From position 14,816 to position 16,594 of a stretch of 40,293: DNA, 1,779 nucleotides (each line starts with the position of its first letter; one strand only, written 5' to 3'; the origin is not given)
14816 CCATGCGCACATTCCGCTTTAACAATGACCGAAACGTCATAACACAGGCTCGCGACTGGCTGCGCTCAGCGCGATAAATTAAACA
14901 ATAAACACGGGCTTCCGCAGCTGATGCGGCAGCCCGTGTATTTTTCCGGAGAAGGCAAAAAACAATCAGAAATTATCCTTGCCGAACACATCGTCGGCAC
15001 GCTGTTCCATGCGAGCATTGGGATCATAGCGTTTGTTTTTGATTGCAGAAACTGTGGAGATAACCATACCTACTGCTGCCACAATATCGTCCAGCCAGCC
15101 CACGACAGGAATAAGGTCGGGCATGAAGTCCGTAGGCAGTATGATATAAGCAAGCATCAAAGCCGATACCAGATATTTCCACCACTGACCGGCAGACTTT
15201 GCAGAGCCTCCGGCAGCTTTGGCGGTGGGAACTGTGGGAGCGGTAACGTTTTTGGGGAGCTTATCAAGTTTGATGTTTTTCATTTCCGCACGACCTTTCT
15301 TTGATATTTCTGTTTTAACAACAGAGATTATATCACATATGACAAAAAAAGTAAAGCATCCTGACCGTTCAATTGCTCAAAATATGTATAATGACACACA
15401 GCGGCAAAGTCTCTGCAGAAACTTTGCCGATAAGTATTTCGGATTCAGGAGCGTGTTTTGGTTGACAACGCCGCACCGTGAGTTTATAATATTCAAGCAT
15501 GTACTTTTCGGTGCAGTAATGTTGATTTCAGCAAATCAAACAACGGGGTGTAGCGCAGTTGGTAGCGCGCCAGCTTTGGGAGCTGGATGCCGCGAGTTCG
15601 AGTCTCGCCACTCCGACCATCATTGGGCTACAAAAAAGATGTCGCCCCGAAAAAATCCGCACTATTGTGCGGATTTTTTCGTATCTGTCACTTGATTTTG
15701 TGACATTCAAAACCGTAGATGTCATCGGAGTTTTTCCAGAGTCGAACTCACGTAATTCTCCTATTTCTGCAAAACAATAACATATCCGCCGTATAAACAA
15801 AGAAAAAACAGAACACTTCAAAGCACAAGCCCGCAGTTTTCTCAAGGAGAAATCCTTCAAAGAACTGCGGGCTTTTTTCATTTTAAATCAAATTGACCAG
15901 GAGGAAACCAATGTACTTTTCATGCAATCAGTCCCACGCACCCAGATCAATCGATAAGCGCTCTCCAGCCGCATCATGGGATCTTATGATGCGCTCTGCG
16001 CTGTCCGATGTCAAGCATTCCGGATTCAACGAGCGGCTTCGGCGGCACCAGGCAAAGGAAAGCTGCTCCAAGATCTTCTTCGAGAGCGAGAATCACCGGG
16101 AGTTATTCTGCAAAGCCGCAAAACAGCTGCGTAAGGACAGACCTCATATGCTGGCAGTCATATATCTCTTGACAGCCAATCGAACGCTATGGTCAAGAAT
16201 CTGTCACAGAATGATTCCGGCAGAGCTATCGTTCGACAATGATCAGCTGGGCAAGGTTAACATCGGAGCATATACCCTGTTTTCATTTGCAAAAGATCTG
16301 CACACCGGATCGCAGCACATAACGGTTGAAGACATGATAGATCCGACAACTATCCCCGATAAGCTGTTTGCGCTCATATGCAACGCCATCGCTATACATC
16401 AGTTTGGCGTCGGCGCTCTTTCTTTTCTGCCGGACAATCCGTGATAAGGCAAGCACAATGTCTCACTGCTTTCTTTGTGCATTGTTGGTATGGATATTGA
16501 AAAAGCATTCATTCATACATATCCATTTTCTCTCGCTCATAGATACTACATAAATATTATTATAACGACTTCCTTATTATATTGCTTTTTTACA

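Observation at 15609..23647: Diverged ~0.9 kb direct repeats bracket the cassette: tandem accretion (CIME-like islet) at the tRNA-Pro/ICE junction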

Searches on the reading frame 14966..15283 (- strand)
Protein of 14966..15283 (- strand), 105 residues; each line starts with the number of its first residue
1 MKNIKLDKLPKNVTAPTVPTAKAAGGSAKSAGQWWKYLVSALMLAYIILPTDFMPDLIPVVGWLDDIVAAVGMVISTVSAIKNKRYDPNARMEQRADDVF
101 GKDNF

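Call 65: find_encoding_contigs(protein=window:14966-15283:-, flank=10000, max_places=8)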
Protein window:14966-15283:- (105 aa): no gene with exactly this product is on record in the collection.

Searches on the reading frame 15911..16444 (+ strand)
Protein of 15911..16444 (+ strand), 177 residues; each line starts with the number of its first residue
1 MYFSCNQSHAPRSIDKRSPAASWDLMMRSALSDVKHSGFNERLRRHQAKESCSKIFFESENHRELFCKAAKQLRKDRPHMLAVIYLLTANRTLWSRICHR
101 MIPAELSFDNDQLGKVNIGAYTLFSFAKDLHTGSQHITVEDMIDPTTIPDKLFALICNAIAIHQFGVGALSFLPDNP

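Call 9: search_protein_families(library=pfam, proteins=[window:15911-16444:+], max_evalue=0.01)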
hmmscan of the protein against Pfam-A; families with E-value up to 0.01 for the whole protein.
window:15911-16444:+ (177 aa): 0 families

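Call 11: search_protein_families(library=padloc, proteins=[window:15911-16444:+], max_evalue=0.01)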
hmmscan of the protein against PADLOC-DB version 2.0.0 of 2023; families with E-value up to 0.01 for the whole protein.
window:15911-16444:+ (177 aa): 0 families

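Call 12: search_protein_families(library=ncbifam, proteins=[window:15911-16444:+], max_evalue=0.01)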
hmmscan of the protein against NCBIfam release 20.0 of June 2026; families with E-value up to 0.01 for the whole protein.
window:15911-16444:+ (177 aa): 0 families

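Call 13: find_encoding_contigs(protein=window:15911-16444:+, flank=10000, max_places=10)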
Protein window:15911-16444:+ (177 aa): no gene with exactly this product is on record in the collection.

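Call 44: find_related_loci(query=A2, collection=metagenome_contigs, flank=10000)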
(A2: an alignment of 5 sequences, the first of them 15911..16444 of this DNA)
Query A2 (177 aa) in metagenome_contigs; peptide patterns used: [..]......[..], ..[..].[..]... (x = any residue, [..] = any of these).
410 stretches matched a pattern, but none encodes a relative of the query by tblastn (E <= 1e-3).

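Call 45: find_related_loci(query=A2, collection=viral_contigs, flank=10000)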
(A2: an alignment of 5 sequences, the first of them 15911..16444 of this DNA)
Query A2 (177 aa) in viral_contigs; peptide patterns used: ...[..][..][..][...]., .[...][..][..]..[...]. (x = any residue, [..] = any of these).
43 stretches matched a pattern, but none encodes a relative of the query by tblastn (E <= 1e-3).

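Call 63: search_protein_families(library=pfam, proteins=[window:15911-16444:+], max_evalue=10)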
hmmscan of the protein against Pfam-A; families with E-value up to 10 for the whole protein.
window:15911-16444:+ (177 aa): 1 family
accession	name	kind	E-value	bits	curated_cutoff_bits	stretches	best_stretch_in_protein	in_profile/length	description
PF19552.4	DUF6075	-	0.19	12.1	23.8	1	54-97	3-46/129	Family of unknown function (DUF6075)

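Call 74: predict_structure(alignment_id=A2)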
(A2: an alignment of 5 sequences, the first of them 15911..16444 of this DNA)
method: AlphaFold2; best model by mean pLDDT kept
length: 177 residues; sequences in the alignment: 5
mean_pLDDT: 44.4   pTM: 0.42
mean pLDDT of the five models: 44.4, 37.2, 36.0, 35.2, 35.0
residues with pLDDT >= 90: 0; 70-90: 6; 50-70: 65; < 50: 106
segments of 3 or more residues with pLDDT < 50: 1-8, 50-59, 91-177
pLDDT, mean of each block of 10 residues (from residue 1): 42 53 60 70 59 43 56 60 57 42 29 28 38 34 33 33 27 29
secondary structure, 60 per line:
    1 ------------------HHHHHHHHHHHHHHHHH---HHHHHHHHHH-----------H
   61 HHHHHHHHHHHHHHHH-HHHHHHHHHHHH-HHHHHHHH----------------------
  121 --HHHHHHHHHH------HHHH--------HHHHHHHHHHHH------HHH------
elements in order: H19-35 H39-48 H60-76 H78-89 H91-98 H123-132 H139-142 H151-162

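Call 75: search_protein_representatives(alignment_id=A2)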
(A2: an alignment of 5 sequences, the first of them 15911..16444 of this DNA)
Query: 5 sequences, 177 profile positions. Proteins with E-value up to 0.001 (for the whole library): 594; up to 1e-10: 191; up to 1e-30: 2. The best 150 are listed.
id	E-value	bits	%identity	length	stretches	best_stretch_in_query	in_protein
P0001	8.1e-99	345.1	-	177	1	1-177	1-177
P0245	3.5e-32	128.0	-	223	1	4-171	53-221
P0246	8.6e-30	120.2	-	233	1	21-172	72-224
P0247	1.3e-27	113.1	-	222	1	20-171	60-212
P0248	5.1e-27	111.2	-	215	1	26-171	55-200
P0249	6.7e-26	107.5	-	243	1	18-172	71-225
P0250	8.1e-26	107.3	-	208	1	26-172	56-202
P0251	1.3e-25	106.6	-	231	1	26-171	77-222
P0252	2.0e-25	106.0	-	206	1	15-171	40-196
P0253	2.4e-25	105.7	-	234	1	20-176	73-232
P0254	4.3e-25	104.9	-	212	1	35-171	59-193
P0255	9.0e-25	103.9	-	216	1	27-172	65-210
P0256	1.2e-24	103.4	-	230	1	22-175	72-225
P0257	1.5e-24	103.1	-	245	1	20-171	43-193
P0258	3.6e-24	101.9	-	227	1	19-171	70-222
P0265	1.2e-22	96.9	-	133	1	57-171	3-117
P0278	4.1e-20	88.7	-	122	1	61-171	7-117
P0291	1.3e-18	83.8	-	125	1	58-170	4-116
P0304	4.4e-17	78.8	-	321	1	58-172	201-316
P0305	5.3e-17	78.6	-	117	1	57-170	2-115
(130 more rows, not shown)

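Call 76: search_protein_families(library=pfam, proteins=[P0245, P0246, P0265, P0291, P0305, P0278, P0304], max_evalue=0.01)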
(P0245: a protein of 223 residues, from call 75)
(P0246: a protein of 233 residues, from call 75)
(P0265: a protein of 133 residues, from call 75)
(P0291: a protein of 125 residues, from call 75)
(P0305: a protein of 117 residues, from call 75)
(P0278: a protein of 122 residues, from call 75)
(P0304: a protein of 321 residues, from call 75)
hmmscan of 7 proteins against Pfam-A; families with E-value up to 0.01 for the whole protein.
P0245 (223 aa): 0 families

P0246 (233 aa): 0 families

P0265 (133 aa): 0 families

P0291 (125 aa): 0 families

P0305 (117 aa): 1 family
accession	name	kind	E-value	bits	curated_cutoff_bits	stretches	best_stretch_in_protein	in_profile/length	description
PF19552.4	DUF6075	-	0.0053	17.1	23.8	1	2-99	6-102/129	Family of unknown function (DUF6075)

P0278 (122 aa): 0 families

P0304 (321 aa): 3 families
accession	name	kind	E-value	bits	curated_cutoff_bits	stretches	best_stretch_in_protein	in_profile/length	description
PF08401.16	ArdcN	-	6.8e-14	52.6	22.6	1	8-133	5-123/123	N-terminal domain of anti-restriction factor ArdC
PF20573.4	DUF6782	-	1.8e-06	27.9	27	1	151-215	38-101/241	Putative metallopeptidase family (DUF6782)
PF06114.19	Peptidase_M78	-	2.1e-06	28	22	1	175-226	13-64/123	IrrE N-terminal-like domain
